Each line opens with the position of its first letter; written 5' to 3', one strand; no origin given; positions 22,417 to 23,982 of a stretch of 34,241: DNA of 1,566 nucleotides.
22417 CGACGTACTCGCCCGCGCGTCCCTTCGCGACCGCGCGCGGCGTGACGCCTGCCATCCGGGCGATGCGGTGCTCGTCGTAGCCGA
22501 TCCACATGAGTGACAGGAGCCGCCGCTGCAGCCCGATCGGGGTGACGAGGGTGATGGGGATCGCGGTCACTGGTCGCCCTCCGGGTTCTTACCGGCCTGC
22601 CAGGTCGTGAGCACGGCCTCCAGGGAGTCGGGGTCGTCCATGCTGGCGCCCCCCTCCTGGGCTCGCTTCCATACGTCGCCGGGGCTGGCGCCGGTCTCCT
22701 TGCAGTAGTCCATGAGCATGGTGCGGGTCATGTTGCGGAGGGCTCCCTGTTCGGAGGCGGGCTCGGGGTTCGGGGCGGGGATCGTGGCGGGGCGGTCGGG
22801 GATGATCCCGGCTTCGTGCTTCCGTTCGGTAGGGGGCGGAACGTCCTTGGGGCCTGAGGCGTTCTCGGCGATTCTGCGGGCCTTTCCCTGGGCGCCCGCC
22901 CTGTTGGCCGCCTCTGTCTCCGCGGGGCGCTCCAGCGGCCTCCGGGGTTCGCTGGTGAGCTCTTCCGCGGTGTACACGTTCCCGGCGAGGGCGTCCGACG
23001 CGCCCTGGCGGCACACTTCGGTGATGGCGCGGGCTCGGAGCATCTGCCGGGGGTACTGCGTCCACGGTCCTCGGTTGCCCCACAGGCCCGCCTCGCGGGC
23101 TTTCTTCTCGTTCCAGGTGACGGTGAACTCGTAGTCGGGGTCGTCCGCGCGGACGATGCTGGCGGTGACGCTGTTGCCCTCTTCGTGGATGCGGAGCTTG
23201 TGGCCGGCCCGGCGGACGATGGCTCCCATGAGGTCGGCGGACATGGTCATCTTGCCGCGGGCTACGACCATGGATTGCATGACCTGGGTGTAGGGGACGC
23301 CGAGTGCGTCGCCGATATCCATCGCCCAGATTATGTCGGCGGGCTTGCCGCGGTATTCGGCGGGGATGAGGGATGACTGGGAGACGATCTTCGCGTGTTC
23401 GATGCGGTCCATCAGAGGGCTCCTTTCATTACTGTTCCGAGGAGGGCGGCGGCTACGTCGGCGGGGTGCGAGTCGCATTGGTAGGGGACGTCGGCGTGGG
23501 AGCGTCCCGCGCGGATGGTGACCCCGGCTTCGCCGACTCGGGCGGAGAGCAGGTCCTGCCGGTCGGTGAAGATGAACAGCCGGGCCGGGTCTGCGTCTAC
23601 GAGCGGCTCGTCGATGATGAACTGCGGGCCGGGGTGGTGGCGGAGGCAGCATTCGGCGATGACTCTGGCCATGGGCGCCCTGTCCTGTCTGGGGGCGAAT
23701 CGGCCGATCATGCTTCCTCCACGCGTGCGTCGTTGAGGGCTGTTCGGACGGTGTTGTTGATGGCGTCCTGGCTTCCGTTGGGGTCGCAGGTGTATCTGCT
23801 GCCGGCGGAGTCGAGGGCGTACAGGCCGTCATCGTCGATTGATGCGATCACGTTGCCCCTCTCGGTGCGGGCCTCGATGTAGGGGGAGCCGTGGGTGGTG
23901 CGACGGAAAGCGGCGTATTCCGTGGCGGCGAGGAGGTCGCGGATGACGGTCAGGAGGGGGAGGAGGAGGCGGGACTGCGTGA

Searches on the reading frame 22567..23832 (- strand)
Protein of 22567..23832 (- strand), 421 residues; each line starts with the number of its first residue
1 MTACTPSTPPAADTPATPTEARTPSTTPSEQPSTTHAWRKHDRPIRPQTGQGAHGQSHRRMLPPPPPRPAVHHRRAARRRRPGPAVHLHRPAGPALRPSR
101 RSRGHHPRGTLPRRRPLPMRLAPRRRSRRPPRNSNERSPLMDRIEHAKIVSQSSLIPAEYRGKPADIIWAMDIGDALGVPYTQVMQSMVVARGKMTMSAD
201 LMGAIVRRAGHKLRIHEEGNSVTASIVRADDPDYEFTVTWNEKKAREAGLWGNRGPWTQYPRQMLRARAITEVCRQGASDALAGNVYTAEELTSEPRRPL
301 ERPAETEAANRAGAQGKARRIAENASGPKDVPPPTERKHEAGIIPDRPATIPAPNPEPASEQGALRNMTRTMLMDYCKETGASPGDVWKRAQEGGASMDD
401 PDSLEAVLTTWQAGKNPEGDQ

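Call 27: search_protein_families(library=pfam, proteins=[window:22567-23832:-], max_evalue=0.01)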
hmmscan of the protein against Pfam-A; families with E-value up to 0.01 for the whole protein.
window:22567-23832:- (421 aa): 1 family
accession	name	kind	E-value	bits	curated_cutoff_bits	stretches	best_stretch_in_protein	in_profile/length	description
PF03837.19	RecT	-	0.00012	22.1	24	1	226-295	119-190/198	RecT family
